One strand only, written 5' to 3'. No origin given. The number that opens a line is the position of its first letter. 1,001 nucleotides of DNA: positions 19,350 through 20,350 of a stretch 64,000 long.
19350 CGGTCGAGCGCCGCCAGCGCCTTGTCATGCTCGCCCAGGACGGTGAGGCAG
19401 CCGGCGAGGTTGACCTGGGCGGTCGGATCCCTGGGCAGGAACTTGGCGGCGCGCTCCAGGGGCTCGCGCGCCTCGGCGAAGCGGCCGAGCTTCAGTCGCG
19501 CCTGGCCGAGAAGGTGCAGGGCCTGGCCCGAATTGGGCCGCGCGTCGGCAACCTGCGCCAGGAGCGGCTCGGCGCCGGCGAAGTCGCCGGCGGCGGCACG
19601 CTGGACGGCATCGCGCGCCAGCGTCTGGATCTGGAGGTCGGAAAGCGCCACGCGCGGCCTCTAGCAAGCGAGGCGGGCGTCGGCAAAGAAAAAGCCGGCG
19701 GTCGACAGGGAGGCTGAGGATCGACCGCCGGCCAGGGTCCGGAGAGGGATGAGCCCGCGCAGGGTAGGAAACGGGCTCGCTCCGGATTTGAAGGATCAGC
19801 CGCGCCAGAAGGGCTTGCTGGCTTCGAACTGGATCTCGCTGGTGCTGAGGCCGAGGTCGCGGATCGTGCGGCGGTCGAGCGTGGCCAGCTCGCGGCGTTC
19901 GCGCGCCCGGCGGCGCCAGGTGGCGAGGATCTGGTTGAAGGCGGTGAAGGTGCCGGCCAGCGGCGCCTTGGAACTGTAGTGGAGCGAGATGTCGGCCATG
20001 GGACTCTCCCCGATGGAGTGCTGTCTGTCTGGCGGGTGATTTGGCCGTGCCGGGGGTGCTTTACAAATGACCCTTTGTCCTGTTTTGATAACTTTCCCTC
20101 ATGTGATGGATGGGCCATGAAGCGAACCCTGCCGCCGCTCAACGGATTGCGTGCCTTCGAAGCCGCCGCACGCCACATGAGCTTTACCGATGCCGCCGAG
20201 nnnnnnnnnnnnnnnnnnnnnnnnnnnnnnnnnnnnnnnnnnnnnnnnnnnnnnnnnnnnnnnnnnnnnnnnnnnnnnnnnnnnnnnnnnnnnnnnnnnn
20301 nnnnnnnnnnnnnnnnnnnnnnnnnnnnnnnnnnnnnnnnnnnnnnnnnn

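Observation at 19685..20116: DUF1127 gene with a cuckoo/CcsR-like sRNA in its 3' region, divergent from a GcvA-like LysR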

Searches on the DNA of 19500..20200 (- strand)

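Call 8: search_rna_families(source=window, start=19500, end=20200, threshold=evalue, max_evalue=10, show_alignments=5)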
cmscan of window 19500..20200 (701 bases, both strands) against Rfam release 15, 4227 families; matches with E-value up to 10: 4.
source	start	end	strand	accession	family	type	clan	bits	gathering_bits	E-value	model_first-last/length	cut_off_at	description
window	19690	19767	-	RF02791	CcsR1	Gene; sRNA;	-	18.1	65.3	0.088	1-83/83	no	Conserved CCUCCUCCC motif stress-induced RNA 1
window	19564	19633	+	RF02949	Cupriavidus-1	Gene; sRNA;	-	16.5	45.5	8.9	1-78/78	no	Cupriavidus-1 RNA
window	19686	19777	-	RF02837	anti-hemB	Gene; sRNA;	-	12.4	49.5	5.1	1-81/81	no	Burkholderia RNA 7 (anti-hemB)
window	19570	19595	-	RF02886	npcTB_6715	Gene; sRNA;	-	10.7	72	3.8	98-123/212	no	Mycobacterium sRNA 6715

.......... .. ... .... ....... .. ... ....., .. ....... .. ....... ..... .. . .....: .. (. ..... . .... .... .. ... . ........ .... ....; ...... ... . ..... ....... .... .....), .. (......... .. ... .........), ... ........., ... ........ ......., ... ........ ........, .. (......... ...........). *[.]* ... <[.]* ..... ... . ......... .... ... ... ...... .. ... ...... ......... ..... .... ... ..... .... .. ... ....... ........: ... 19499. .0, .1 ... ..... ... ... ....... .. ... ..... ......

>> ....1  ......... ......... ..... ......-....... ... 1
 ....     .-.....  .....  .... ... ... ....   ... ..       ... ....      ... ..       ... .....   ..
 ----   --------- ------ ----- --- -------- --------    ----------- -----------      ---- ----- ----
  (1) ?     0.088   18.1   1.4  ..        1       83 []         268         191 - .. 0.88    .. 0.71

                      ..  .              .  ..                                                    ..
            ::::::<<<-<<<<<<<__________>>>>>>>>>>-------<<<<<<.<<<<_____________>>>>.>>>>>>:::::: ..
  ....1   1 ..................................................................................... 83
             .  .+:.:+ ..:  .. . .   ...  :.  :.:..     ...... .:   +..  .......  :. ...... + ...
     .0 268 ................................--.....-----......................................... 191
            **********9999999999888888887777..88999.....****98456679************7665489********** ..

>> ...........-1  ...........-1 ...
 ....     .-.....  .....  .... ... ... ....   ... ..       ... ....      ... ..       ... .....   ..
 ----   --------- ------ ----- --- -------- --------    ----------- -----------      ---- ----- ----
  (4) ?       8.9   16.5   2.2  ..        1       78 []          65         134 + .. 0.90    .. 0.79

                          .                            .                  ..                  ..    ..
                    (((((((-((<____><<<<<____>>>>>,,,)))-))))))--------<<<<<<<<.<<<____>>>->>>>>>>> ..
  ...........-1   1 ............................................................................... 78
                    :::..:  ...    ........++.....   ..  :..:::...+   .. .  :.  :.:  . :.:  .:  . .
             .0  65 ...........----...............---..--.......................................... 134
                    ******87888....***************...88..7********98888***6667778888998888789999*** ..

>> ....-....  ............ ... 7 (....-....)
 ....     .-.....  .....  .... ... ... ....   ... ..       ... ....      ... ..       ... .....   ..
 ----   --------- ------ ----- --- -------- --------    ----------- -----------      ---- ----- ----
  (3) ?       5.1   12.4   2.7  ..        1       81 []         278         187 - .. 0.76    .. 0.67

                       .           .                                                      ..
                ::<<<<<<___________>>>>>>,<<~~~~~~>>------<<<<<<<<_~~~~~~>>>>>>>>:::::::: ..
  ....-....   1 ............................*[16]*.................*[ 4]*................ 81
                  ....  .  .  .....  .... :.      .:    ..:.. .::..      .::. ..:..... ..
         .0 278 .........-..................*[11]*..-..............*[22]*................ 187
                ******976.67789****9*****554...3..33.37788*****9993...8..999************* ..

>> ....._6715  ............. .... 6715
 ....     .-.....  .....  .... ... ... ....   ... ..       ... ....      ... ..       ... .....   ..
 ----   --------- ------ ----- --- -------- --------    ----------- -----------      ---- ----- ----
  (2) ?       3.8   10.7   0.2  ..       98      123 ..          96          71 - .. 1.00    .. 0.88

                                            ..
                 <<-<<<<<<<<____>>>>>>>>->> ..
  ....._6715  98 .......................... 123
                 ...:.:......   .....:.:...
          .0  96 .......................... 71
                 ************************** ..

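Call 27: build_rna_model(alignment_id=A1, structure=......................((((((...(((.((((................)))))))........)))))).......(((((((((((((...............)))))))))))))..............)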
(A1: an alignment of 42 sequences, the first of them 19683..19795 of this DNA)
Model R1 built from alignment A1 (42 sequences, 138 columns); structure: as given.
model positions 111; base pairs 26; branch points 1; effective number of sequences 1.35; information 0.59 bits per position. Calibrated on 0.2 Mb of random sequence (short: E-values are rough).
structure used (alignment columns):
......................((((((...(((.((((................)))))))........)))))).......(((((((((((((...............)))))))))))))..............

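Call 28: search_with_rna_model(model_id=R1, sources=[window, L001, L002, L003, L004, L005, L006, L007, L008, L009, L010, L011, L012, L013, L014, L015, L016, L017, L018, L019, L020, L021, L022, L023, L024, L025, L026, L027, L028, L029, L030, L031, L032, L033, L034, L035, L036, L037, L038, L039, L040, L041, L042, L043, L044, L045, L046, L047, L048, L049, L050, L051, L052, L053, L054, L055, L056, L057, L058, L059, L060, L061, L062, L063, L064, L065], max_evalue=1, make_alignment=true)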
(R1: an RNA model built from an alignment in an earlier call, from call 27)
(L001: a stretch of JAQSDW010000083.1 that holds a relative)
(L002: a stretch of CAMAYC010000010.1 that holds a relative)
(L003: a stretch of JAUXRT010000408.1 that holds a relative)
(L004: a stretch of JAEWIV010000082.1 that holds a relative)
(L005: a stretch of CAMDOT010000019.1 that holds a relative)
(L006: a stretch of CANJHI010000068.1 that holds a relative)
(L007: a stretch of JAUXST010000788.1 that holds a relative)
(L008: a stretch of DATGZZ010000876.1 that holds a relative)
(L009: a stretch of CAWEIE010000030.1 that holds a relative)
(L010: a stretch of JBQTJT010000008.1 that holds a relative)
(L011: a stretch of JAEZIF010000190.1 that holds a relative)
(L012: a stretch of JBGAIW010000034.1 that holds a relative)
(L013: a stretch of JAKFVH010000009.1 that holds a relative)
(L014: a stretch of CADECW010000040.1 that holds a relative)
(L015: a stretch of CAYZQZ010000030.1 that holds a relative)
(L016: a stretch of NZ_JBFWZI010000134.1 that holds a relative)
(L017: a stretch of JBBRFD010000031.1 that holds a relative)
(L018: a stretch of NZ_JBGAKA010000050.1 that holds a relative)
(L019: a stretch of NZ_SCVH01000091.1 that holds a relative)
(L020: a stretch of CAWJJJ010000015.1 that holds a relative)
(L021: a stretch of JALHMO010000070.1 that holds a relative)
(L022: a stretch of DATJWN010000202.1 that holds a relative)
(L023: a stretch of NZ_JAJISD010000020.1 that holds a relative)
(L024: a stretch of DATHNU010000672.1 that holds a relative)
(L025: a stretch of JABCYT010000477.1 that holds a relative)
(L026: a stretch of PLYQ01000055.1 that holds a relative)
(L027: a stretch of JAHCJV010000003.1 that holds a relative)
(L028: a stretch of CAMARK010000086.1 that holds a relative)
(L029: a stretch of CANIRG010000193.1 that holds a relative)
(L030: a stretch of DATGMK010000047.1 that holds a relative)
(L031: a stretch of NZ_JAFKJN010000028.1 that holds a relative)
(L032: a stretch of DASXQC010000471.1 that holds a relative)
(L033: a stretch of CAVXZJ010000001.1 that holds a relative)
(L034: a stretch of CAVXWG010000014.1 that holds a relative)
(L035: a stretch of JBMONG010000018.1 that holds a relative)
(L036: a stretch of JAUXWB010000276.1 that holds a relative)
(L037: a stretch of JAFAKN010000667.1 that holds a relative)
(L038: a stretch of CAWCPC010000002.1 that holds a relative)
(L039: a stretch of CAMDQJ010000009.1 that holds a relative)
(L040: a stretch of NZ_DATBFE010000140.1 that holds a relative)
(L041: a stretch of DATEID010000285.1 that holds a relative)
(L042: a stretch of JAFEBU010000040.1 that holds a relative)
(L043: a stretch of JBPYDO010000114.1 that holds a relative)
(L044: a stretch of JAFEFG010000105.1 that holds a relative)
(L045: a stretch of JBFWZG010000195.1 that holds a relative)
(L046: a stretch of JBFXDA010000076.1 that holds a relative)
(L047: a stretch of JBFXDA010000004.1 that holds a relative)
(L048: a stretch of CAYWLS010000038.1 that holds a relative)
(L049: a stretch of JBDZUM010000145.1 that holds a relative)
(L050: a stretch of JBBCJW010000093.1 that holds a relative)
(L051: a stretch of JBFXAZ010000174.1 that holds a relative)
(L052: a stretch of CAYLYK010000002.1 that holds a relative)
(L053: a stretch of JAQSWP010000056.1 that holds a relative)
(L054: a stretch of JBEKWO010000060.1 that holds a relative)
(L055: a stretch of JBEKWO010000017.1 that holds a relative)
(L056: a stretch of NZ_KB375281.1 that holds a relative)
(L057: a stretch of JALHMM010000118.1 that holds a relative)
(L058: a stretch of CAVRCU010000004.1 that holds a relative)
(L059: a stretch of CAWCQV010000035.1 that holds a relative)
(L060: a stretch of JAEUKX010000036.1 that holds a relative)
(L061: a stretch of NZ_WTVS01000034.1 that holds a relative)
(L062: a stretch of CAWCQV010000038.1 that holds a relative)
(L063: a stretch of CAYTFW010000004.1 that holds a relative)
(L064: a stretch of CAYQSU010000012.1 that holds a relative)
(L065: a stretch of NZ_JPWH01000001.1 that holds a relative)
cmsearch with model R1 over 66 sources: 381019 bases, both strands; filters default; matches with E-value up to 1: 96.
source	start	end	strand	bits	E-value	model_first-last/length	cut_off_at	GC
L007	2704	2814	+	133.5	2.7e-40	1-111/111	no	0.66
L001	2704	2814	+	131.3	1.3e-39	1-111/111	no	0.66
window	19685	19795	-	129.1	6.8e-39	1-111/111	no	0.65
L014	2703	2813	+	126.4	4.9e-38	1-111/111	no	0.66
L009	2703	2813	+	126.1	6.5e-38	1-111/111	no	0.67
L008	943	1053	+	124.9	1.5e-37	1-111/111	no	0.67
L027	2706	2817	+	122.6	8.6e-37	1-111/111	no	0.66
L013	2706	2817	+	121.5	1.9e-36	1-111/111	no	0.66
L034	2702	2812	+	120.5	4.1e-36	1-111/111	no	0.65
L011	2704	2814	+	120.4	4.4e-36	1-111/111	no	0.68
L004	2708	2817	+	120.3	4.7e-36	1-111/111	no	0.65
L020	2704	2813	+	119.2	1e-35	1-111/111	no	0.67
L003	2704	2816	+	118.7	1.6e-35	1-111/111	no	0.66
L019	2716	2829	+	116.9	5.7e-35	1-111/111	no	0.68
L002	2704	2817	+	116.3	8.8e-35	1-111/111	no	0.68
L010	2704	2817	+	115.8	1.3e-34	1-111/111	no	0.68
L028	2716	2829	+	115.8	1.3e-34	1-111/111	no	0.68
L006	409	522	+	114.6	3.1e-34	1-111/111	no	0.68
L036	2704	2815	+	113.7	6.2e-34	1-111/111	no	0.69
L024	533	643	+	112.6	1.4e-33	1-111/111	no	0.64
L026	2708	2819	+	112.4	1.6e-33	1-111/111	no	0.63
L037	2702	2815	+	110.2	8e-33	1-111/111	no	0.64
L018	2704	2813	+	108.8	2.3e-32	1-111/111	no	0.7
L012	2707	2815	+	108.6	2.6e-32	1-111/111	no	0.69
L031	2705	2817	+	108.6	2.7e-32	1-111/111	no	0.65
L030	2701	2811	+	108.3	3.4e-32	1-111/111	no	0.63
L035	2717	2829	+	107.8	5e-32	1-111/111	no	0.67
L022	2709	2823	+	106.8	1e-31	1-111/111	no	0.64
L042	2708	2820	+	106.7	1.1e-31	1-111/111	no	0.65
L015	2630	2738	+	106.4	1.4e-31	1-111/111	no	0.67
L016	1853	1962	+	106.2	1.6e-31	1-111/111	no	0.68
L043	2198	2307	+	105.6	2.5e-31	1-111/111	no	0.65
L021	2705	2813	+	104.1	7.8e-31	1-111/111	no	0.71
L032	2703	2816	+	103.8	9.5e-31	1-111/111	no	0.64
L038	2705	2815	+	103.4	1.2e-30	1-111/111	no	0.66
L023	2706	2813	+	103.2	1.5e-30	1-111/111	no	0.66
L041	2704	2813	+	103.1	1.5e-30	1-111/111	no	0.66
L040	2707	2819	+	101.7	4.3e-30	1-111/111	no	0.68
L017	2711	2817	+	100.4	1.1e-29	1-111/111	no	0.63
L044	2702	2815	+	97.6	8.9e-29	1-111/111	no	0.69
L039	2703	2807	+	90.9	1.3e-26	1-111/111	no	0.61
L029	2628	2729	+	90.2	2.2e-26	1-111/111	no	0.7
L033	2768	2874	+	85.8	5.7e-25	1-111/111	no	0.63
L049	1840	1932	+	37.1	2.6e-09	1-111/111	no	0.68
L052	2664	2758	+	34.4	2e-08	1-111/111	no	0.62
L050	2761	2856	+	32.9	5.7e-08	1-111/111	no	0.66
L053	2664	2751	+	31.3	1.9e-07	1-111/111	no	0.59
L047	2740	2833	+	30.6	3.2e-07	1-111/111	no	0.7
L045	779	870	+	28.7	1.3e-06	1-111/111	no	0.68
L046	779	870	+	28.7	1.3e-06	1-111/111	no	0.68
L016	1915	1954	-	25.8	1.2e-05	63-102/111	no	0.77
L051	2669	2760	+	25.7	1.2e-05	1-111/111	no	0.7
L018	2766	2805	-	25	2e-05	63-102/111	no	0.8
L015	2682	2793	-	24.4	3.1e-05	1-111/111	no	0.62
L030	2764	2802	-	24.4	3.3e-05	64-102/111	no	0.77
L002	2770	2808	-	23.8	5.1e-05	64-102/111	no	0.79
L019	2782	2820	-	23.8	5.1e-05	64-102/111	no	0.79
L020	2766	2804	-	23.8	5.1e-05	64-102/111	no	0.79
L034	2765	2803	-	23.8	5.1e-05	64-102/111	no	0.79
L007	2767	2805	-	23.8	5.1e-05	64-102/111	no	0.79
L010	2770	2808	-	23.8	5.1e-05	64-102/111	no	0.79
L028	2782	2820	-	23.8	5.1e-05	64-102/111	no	0.79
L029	2682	2720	-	23.8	5.1e-05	64-102/111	no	0.79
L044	2767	2807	-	23.4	6.6e-05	63-102/111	no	0.78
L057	2674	2758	+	23.3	7.4e-05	1-111/111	no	0.72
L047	3730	3815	-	23.3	7.4e-05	1-111/111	no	0.72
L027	2770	2808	-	23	9.2e-05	64-102/111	no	0.82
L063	2669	2759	+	22.2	0.00016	1-111/111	no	0.73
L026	2771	2810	-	22.1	0.00017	64-102/111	no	0.77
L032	2768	2807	-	22.1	0.00017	64-102/111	no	0.77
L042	2772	2811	-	22.1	0.00017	64-102/111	no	0.77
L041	2767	2804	-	21.7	0.00024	64-102/111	no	0.82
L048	2594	2732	+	21.2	0.00033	1-111/111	no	0.67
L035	2780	2820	-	21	0.00041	64-102/111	no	0.78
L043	2260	2299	-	20.9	0.00042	63-102/111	no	0.75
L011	2767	2806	-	20.9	0.00044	63-102/111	no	0.75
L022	2776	2814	-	19.9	0.00089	64-102/111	no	0.74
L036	2768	2806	-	19.1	0.0016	64-102/111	no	0.77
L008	1006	1044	-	19.1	0.0016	64-102/111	no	0.77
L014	2766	2804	-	19.1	0.0016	64-102/111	no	0.77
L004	2770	2808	-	19.1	0.0016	64-102/111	no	0.77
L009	2766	2804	-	19.1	0.0016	64-102/111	no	0.77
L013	2770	2808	-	19.1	0.0016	64-102/111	no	0.77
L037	2768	2806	-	19.1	0.0016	64-102/111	no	0.77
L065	2783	2878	+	18.7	0.0022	1-111/111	no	0.55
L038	2767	2806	-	18.3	0.003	64-102/111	no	0.75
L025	2709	2744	+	16.6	0.01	1-37/111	3'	0.67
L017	2771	2808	-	16.6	0.01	64-102/111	no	0.74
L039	2761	2798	-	16.6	0.01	64-102/111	no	0.74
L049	682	756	-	13.4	0.11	1-111/111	no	0.64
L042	4263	4370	+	13.4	0.11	1-111/111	no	0.61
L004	4691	4796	+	12.8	0.17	1-111/111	no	0.72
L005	2704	2730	+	11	0.66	1-27/111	3'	0.67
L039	2986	3070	+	10.8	0.76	1-111/111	no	0.67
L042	1169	1299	+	10.5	0.93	1-111/111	no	0.69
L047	1584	1651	-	10.5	0.97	1-111/111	no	0.62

Alignment A2: 96 matches aligned to the model, 220 columns, each read 5' to 3' on its own strand. Consensus structure (alignment columns), stored with it:
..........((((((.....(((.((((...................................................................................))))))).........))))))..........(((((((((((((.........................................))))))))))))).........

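Call 29: search_with_rna_model(model_id=R1, sources=[window, L001, L002, L003, L004, L006, L007, L008, L009, L010, L011, L012, L013, L014, L015, L016, L017, L018, L019, L020, L021, L022, L023, L024, L026, L027, L028, L029, L030, L031, L032, L033, L034, L035, L036, L037, L038, L039, L040, L041, L042, L043, L044], max_evalue=1e-20, make_alignment=true)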
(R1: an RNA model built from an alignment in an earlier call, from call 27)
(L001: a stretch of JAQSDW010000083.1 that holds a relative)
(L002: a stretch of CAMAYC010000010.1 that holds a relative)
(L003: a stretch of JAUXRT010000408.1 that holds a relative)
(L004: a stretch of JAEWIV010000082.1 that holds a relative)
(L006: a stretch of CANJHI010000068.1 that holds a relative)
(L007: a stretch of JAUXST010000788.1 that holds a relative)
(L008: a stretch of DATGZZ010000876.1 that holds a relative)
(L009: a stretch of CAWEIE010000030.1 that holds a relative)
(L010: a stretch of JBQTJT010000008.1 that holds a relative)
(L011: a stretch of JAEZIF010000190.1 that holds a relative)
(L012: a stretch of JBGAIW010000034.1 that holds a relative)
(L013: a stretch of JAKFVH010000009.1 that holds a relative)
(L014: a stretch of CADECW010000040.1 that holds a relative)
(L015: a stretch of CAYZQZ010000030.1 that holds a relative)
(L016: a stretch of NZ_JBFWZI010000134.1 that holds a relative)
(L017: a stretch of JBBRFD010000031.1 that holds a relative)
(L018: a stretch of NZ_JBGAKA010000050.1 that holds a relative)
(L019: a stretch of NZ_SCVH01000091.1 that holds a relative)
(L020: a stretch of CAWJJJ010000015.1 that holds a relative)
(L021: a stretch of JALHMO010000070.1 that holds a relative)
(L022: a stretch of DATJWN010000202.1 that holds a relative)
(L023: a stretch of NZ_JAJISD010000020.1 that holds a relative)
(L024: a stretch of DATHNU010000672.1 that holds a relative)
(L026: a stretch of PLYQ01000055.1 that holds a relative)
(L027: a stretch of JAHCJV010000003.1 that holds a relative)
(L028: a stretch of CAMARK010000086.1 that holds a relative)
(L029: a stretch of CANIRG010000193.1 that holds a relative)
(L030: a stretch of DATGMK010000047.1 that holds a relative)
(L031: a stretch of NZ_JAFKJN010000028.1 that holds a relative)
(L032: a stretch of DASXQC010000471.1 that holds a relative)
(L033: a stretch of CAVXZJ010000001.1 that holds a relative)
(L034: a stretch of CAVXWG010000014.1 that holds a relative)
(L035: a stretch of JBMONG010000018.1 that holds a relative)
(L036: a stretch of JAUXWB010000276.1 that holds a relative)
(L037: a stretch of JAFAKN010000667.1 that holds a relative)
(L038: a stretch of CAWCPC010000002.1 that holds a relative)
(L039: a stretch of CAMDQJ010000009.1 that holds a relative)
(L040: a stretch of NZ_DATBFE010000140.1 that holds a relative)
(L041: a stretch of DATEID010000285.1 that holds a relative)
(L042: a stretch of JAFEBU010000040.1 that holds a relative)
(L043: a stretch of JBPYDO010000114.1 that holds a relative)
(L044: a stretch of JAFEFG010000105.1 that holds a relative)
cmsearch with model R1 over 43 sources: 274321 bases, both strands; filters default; matches with E-value up to 1e-20: 43.
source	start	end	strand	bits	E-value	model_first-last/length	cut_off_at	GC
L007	2704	2814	+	133.5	1.9e-40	1-111/111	no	0.66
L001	2704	2814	+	131.3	9.5e-40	1-111/111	no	0.66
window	19685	19795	-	129.1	4.9e-39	1-111/111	no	0.65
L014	2703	2813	+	126.4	3.5e-38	1-111/111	no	0.66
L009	2703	2813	+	126.1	4.7e-38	1-111/111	no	0.67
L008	943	1053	+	124.9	1.1e-37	1-111/111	no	0.67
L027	2706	2817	+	122.6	6.2e-37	1-111/111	no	0.66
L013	2706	2817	+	121.5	1.4e-36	1-111/111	no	0.66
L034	2702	2812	+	120.5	2.9e-36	1-111/111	no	0.65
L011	2704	2814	+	120.4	3.2e-36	1-111/111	no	0.68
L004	2708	2817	+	120.3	3.4e-36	1-111/111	no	0.65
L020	2704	2813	+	119.2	7.5e-36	1-111/111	no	0.67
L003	2704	2816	+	118.7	1.1e-35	1-111/111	no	0.66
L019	2716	2829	+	116.9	4.1e-35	1-111/111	no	0.68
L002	2704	2817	+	116.3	6.3e-35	1-111/111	no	0.68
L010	2704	2817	+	115.8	9e-35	1-111/111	no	0.68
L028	2716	2829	+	115.8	9e-35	1-111/111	no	0.68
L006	409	522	+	114.6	2.3e-34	1-111/111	no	0.68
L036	2704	2815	+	113.7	4.5e-34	1-111/111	no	0.69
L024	533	643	+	112.6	9.8e-34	1-111/111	no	0.64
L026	2708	2819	+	112.4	1.2e-33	1-111/111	no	0.63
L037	2702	2815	+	110.2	5.7e-33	1-111/111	no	0.64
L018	2704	2813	+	108.8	1.7e-32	1-111/111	no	0.7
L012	2707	2815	+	108.6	1.9e-32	1-111/111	no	0.69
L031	2705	2817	+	108.6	2e-32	1-111/111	no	0.65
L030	2701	2811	+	108.3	2.4e-32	1-111/111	no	0.63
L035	2717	2829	+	107.8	3.6e-32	1-111/111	no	0.67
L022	2709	2823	+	106.8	7.4e-32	1-111/111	no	0.64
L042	2708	2820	+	106.7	7.9e-32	1-111/111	no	0.65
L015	2630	2738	+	106.4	9.7e-32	1-111/111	no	0.67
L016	1853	1962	+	106.2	1.2e-31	1-111/111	no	0.68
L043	2198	2307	+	105.6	1.8e-31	1-111/111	no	0.65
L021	2705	2813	+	104.1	5.6e-31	1-111/111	no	0.71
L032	2703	2816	+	103.8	6.8e-31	1-111/111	no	0.64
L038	2705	2815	+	103.4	8.9e-31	1-111/111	no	0.66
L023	2706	2813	+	103.2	1.1e-30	1-111/111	no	0.66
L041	2704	2813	+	103.1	1.1e-30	1-111/111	no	0.66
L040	2707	2819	+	101.7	3.1e-30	1-111/111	no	0.68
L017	2711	2817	+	100.4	8.1e-30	1-111/111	no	0.63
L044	2702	2815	+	97.6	6.4e-29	1-111/111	no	0.69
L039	2703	2807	+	90.9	9.2e-27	1-111/111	no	0.61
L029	2628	2729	+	90.2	1.6e-26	1-111/111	no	0.7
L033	2768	2874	+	85.8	4.1e-25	1-111/111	no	0.63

Alignment A3: 43 matches aligned to the model, 126 columns, each read 5' to 3' on its own strand. Consensus structure (alignment columns), stored with it:
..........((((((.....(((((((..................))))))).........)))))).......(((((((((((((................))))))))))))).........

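Call 37: search_rna_families(sources=[L001, L012, L017, L023, L033, L035, L041, L045, L047, L051, L052, L057, L063], threshold=evalue, max_evalue=10)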
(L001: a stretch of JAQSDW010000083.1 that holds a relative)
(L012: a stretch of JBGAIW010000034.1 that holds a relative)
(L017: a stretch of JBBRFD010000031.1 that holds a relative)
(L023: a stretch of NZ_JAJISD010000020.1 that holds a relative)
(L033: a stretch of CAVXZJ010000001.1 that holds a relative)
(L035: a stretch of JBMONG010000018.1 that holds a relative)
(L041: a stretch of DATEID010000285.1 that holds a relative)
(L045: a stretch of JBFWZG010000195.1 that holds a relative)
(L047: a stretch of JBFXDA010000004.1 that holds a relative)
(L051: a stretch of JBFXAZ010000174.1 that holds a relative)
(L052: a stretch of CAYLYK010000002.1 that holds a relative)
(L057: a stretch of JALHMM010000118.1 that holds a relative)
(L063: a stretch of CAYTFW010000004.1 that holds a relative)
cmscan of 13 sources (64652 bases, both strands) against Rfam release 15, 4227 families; matches with E-value up to 10: 12.
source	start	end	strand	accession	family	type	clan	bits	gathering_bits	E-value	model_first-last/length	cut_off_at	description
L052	1297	1390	-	RF03726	mir-m21-1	Gene; miRNA;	-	37.1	84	0.0012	1-74/74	no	mir-m21-1 microRNA precursor family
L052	1297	1390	+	RF03726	mir-m21-1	Gene; miRNA;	-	36.9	84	0.0014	1-74/74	no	mir-m21-1 microRNA precursor family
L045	798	865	+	RF02791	CcsR1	Gene; sRNA;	-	30.4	65.3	0.0019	1-83/83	no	Conserved CCUCCUCCC motif stress-induced RNA 1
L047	2760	2828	+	RF02791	CcsR1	Gene; sRNA;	-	29.7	65.3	0.0031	1-83/83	no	Conserved CCUCCUCCC motif stress-induced RNA 1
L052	2684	2753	+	RF02791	CcsR1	Gene; sRNA;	-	28.1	65.3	0.0088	1-83/83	no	Conserved CCUCCUCCC motif stress-induced RNA 1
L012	2735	2810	+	RF02791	CcsR1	Gene; sRNA;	-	25.5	65.3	0.052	1-83/83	no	Conserved CCUCCUCCC motif stress-induced RNA 1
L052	2716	2802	+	RF02240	Xoo1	Gene; sRNA;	-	24.5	70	7.3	1-95/95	no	Xanthomonadaceae sRNA Xoo1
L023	1511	1563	-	RF02768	Ysr155_RyfD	Gene; sRNA;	-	23.8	42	1.3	1-140/140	no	Yersinia sRNA 155(RyfD)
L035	2757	2825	+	RF02241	Xoo2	Gene; sRNA;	-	23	45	3.9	1-78/78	no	Xanthomonadaceae sRNA Xoo2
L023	2024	2089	-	RF00454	p27_CRE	Cis-reg;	-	22.7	42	3.4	1-59/59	no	p27 cis-regulatory element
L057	2768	2863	-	RF02353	BjrC68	Gene; sRNA;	-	22.7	39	0.17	1-82/82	no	Bradyrhizobiaceae sRNA BjrC68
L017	89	137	+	RF02514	5_ureB_sRNA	Gene; sRNA;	-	16.7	40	3.9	18-76/292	no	5' ureB small RNA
